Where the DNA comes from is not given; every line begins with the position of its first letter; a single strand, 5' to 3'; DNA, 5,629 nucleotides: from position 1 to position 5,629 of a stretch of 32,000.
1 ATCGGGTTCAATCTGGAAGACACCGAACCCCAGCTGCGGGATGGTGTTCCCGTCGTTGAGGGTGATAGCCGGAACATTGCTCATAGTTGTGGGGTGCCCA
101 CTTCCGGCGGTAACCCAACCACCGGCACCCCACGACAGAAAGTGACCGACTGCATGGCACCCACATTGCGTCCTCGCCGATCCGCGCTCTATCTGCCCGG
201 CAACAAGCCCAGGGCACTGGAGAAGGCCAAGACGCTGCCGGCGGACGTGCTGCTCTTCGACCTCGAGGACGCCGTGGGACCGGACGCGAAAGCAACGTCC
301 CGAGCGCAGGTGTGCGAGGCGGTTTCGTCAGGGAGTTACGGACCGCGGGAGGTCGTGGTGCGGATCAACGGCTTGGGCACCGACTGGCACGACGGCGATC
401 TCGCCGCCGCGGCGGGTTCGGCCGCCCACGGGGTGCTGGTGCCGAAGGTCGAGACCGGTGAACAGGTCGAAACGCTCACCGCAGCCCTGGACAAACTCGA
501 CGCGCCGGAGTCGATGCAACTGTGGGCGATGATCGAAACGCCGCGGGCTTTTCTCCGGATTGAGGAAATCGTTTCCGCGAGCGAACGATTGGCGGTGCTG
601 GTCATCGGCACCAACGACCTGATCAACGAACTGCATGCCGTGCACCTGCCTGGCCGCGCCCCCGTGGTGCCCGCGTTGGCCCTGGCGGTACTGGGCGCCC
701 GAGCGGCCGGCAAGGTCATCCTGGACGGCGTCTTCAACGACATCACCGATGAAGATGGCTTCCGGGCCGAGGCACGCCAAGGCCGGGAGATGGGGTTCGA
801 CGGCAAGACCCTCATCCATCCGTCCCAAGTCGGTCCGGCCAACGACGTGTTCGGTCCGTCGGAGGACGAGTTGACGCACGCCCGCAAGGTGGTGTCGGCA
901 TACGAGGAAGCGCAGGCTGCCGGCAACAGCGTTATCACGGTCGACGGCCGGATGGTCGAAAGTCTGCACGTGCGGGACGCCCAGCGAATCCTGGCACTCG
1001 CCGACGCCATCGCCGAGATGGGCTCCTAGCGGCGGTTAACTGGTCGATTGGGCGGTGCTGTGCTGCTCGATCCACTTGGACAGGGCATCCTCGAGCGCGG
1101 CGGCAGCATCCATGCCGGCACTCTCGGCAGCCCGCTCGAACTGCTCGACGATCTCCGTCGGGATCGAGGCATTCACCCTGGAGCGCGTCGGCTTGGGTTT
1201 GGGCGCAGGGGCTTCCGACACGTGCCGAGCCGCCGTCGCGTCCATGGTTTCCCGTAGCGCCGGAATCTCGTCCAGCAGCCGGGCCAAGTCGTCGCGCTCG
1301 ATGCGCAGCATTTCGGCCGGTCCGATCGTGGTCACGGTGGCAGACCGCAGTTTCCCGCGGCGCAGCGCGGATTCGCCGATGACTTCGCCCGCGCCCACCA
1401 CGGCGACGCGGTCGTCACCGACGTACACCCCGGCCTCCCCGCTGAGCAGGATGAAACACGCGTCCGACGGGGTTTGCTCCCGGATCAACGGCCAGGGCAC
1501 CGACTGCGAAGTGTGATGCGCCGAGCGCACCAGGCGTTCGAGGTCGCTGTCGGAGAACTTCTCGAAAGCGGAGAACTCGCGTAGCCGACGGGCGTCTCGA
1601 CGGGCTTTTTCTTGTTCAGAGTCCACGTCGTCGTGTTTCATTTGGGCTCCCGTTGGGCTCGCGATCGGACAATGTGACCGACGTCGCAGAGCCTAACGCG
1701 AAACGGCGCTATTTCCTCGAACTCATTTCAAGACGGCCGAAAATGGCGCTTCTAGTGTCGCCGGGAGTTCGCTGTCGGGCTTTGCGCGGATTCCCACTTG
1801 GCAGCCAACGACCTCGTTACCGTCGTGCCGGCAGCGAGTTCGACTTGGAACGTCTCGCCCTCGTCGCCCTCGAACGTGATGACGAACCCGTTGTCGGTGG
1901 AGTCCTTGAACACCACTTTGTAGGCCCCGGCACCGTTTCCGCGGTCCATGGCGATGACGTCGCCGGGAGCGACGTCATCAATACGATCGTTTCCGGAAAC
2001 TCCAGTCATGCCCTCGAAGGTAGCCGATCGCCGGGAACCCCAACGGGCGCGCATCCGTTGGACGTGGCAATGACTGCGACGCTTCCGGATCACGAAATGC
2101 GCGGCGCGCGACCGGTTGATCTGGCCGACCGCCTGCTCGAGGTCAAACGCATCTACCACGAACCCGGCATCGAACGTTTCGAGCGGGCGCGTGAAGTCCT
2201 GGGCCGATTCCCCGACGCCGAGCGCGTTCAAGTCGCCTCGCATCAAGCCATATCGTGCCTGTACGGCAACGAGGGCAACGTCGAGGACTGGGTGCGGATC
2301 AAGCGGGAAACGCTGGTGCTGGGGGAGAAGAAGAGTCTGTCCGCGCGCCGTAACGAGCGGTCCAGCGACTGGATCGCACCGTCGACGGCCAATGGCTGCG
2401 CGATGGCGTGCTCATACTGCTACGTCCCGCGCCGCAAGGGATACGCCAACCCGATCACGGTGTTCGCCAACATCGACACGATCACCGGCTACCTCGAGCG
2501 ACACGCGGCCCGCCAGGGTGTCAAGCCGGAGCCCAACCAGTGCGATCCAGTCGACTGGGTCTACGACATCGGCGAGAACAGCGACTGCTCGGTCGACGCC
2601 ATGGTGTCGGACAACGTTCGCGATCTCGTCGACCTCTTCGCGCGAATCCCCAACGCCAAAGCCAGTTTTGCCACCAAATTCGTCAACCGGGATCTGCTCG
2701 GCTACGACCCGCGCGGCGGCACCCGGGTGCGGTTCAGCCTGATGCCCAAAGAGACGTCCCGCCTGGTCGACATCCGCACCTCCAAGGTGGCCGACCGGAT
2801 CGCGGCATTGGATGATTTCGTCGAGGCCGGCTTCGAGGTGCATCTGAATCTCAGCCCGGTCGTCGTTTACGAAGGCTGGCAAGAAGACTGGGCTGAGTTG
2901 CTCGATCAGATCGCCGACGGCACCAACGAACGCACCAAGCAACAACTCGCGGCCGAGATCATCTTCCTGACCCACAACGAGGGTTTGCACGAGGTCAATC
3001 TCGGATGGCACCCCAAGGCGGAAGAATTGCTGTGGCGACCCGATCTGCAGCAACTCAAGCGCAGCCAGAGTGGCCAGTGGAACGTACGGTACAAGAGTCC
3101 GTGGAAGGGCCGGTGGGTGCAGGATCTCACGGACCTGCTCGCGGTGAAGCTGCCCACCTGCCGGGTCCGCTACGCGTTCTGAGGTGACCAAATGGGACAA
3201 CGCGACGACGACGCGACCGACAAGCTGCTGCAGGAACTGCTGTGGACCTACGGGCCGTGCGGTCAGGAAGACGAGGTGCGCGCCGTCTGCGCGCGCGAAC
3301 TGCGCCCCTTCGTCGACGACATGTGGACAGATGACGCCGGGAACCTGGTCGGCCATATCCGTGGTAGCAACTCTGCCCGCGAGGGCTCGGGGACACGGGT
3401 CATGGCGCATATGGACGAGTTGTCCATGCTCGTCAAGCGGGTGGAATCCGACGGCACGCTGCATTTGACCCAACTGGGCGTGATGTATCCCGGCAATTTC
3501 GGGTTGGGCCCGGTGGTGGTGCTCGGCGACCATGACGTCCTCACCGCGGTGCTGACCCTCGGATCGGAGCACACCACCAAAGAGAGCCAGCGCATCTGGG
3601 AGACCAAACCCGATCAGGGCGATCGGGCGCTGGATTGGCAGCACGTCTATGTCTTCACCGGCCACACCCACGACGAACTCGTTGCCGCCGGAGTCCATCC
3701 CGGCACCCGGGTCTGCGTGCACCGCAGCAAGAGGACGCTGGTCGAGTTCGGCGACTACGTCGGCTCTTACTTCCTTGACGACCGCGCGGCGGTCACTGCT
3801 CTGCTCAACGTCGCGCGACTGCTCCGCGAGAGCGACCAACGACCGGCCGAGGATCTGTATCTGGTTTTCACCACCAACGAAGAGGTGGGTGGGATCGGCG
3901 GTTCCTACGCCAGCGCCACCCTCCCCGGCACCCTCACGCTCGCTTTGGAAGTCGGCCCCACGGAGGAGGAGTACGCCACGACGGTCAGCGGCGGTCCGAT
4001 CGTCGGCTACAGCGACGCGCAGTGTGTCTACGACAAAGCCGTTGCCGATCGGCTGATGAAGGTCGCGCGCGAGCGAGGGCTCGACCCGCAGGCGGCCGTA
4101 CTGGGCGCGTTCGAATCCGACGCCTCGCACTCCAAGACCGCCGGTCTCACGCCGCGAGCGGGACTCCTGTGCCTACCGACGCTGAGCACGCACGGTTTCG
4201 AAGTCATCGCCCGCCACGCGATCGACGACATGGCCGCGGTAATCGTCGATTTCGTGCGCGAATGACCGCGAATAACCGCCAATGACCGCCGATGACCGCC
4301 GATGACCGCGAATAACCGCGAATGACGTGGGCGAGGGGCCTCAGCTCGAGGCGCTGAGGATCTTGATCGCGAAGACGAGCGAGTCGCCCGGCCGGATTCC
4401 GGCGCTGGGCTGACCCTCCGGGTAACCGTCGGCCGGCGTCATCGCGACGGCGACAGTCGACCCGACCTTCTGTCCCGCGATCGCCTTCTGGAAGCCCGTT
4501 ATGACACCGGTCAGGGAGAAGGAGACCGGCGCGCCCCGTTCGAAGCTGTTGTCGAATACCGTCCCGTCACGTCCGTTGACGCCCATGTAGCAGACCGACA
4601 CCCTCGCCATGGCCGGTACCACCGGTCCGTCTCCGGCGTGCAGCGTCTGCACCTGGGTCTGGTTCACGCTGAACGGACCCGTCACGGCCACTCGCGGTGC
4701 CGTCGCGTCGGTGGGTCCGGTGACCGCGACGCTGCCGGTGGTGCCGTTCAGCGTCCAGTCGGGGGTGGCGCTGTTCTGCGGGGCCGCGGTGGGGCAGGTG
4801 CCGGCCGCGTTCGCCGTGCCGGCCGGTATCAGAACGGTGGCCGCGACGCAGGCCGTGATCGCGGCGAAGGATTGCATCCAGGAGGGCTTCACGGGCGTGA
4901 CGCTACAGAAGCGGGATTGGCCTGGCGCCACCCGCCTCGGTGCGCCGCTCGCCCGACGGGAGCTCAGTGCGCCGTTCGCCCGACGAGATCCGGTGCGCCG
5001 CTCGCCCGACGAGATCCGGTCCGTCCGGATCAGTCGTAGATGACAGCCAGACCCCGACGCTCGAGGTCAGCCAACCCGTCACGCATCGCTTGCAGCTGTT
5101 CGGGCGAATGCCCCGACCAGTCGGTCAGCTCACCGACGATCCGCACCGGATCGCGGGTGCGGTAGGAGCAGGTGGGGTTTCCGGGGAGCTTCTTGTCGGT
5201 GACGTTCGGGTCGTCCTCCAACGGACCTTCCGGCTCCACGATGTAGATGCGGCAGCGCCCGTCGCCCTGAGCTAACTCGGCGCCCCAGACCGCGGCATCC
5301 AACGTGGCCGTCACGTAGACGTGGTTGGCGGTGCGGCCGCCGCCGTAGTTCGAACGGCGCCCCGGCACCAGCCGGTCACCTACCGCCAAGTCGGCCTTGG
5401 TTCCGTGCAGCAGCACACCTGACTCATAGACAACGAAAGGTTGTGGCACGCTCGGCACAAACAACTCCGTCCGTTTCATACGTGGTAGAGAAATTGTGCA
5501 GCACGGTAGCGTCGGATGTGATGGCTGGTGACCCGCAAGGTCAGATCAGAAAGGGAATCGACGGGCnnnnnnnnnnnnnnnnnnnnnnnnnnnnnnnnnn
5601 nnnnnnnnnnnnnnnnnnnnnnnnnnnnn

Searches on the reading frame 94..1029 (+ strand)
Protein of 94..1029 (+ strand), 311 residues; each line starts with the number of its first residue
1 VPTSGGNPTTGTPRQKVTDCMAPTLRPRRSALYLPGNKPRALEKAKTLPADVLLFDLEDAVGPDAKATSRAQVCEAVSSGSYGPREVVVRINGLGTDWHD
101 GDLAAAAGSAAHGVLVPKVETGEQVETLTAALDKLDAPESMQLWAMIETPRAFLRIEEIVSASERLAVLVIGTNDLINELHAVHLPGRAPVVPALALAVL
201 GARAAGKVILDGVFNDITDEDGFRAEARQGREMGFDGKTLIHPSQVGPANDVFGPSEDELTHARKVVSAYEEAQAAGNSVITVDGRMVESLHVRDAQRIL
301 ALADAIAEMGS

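Call 36: search_protein_families(library=pfam, proteins=[window:94-1029:+])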
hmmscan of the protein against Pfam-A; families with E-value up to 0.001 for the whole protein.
window:94-1029:+ (311 aa): 3 families
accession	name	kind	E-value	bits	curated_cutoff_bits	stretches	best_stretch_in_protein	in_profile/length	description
PF03328.21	HpcH_HpaI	-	2e-46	158.5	25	1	29-243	1-221/221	HpcH/HpaI aldolase/citrate lyase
PF15617.12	C-C_Bond_Lyase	-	7.6e-12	45.5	28.4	1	31-304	10-316/320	C-C_Bond_Lyase of the TIM-Barrel fold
PF02896.24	PEP-utilizers_C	-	5.3e-06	26.3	22.8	1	110-180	135-211/293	PEP-utilising enzyme, PEP-binding domain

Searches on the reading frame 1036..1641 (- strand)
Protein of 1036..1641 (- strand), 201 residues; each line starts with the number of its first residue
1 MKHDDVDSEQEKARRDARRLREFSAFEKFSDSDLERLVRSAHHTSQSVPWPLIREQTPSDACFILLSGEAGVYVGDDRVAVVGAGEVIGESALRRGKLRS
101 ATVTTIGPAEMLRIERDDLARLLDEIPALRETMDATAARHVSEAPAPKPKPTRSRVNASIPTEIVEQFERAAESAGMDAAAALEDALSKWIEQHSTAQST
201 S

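Call 36: search_protein_families(library=pfam, proteins=[window:1036-1641:-])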
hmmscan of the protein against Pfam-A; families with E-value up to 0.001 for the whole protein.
window:1036-1641:- (201 aa): 2 families
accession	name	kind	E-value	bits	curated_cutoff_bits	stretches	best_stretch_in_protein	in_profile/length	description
PF00027.35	cNMP_binding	-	4.4e-13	49.5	27.5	1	52-124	10-87/89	Cyclic nucleotide-binding domain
PF07878.17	RHH_5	-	0.00066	19.8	26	0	155-176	3-24/43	CopG-like RHH_1 or ribbon-helix-helix domain, RHH_5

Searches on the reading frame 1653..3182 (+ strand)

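Call 36: search_protein_families(library=pfam, proteins=[window:1653-3182:+])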
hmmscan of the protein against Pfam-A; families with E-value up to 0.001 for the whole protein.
window:1653-3182:+ (509 aa): 2 families
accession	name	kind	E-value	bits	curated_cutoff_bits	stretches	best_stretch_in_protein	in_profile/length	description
PF20903.3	SPL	-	1.1e-29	103.8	27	1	165-507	4-336/338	Spore photoproduct lyase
PF04055.27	Radical_SAM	-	0.00012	22.7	29.5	0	245-267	3-23/166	Radical SAM superfamily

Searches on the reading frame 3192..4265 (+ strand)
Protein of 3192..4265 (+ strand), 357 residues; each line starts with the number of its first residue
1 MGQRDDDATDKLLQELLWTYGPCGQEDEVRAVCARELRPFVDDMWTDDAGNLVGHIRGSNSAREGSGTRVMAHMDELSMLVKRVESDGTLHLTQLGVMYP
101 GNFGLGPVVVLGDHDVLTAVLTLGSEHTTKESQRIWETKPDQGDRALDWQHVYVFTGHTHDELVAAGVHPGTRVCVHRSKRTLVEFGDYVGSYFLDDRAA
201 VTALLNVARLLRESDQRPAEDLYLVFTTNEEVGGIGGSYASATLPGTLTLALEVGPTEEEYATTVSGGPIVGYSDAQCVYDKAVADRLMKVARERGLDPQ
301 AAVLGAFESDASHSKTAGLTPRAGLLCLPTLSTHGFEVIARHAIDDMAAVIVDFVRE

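Call 3: search_protein_families(library=pfam, proteins=[window:3192-4265:+])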
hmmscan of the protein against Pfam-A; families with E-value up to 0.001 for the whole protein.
window:3192-4265:+ (357 aa): 3 families
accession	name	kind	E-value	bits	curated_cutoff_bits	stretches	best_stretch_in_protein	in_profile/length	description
PF05343.19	Peptidase_M42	-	4.8e-40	137.9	23.2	1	50-347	1-289/292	M42 glutamyl aminopeptidase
PF04389.22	Peptidase_M28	-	5.5e-06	26.7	21.3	1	196-241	32-77/193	Peptidase family M28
PF01546.33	Peptidase_M20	-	2e-05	25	24.6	1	196-323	35-171/206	Peptidase family M20/M25/M40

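Call 4: search_protein_families(library=ncbifam, proteins=[window:3192-4265:+])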
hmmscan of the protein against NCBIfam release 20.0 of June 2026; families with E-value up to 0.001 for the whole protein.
window:3192-4265:+ (357 aa): 6 families
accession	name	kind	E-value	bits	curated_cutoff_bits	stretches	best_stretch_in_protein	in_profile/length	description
TIGR03106.1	trio_M42_hydro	equivalog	1.3e-29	103.2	397.75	1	9-355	5-339/343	osmoprotectant NAGGN system M42 family peptidase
NF007421.0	PRK09961.1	equivalog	1.2e-21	76.9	412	1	21-352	14-327/345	aminopeptidase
NF040822.1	lys_aminopep_Arch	equivalog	5.2e-15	55.3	700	1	12-255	6-231/345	lysyl aminopeptidase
TIGR03107.1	glu_aminopep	equivalog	5.5e-14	51.8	469.7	1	21-320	12-304/350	glutamyl aminopeptidase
NF007367.0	PRK09864.1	equivalog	1.4e-08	33.9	569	1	12-355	5-338/356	aminopeptidase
TIGR01883.1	PepT-like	hypoth_equivalog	0.00053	19.1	274.25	1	195-237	99-140/361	peptidase T-like protein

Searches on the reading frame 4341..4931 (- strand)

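Call 3: search_protein_families(library=pfam, proteins=[window:4341-4931:-])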
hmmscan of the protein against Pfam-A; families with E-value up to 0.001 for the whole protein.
window:4341-4931:- (196 aa): 1 family
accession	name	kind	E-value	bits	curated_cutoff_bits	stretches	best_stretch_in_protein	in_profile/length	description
PF00254.34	FKBP_C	-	2.6e-14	53.7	21.1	1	109-191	9-93/94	FKBP-type peptidyl-prolyl cis-trans isomerase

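Call 4: search_protein_families(library=ncbifam, proteins=[window:4341-4931:-])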
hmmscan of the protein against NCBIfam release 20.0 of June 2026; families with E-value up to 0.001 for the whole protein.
window:4341-4931:- (196 aa): 3 families
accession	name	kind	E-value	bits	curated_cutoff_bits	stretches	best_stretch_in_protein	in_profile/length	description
NF008602.0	PRK11570.1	subfamily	2.4e-14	53.7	198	1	92-192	104-203/206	FKBP-type peptidyl-prolyl cis-trans isomerase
NF008150.0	PRK10902.1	equivalog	9.8e-12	44.8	215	1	98-193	154-247/271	FKBP-type peptidyl-prolyl cis-trans isomerase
NF053689.1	BamJ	equivalog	1.5e-07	31.9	100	1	95-190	83-183/184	BamJ family beta-barrel-assembly machinery protein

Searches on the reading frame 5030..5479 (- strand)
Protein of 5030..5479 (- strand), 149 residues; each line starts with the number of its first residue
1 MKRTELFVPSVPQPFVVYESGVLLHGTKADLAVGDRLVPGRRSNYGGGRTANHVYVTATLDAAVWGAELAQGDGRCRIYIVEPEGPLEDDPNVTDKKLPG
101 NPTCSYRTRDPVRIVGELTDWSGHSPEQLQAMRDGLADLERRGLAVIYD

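Call 3: search_protein_families(library=pfam, proteins=[window:5030-5479:-])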
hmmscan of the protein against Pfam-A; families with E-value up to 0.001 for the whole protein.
window:5030-5479:- (149 aa): 1 family
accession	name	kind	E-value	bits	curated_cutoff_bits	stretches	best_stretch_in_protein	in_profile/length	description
PF12120.14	Arr-ms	-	4.1e-47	158.9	25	1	24-121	2-99/99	Rifampin ADP-ribosyl transferase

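Call 4: search_protein_families(library=ncbifam, proteins=[window:5030-5479:-])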
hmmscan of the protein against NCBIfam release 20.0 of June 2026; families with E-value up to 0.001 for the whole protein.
window:5030-5479:- (149 aa): 3 families
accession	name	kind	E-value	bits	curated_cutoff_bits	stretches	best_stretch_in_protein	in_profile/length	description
NF000318.1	rifampin_ARR_Ms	exception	3.9e-75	250.5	250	1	9-149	3-143/143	NAD(+)--rifampin ADP-ribosyltransferase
NF033144.1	rifampin_ARR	equivalog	3.6e-61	204.8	130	1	22-149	4-131/131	NAD(+)--rifampin ADP-ribosyltransferase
NF000066.1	rifampin_ARR_Sa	exception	6e-45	152.3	250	1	23-147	12-136/137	NAD(+)--rifampin ADP-ribosyltransferase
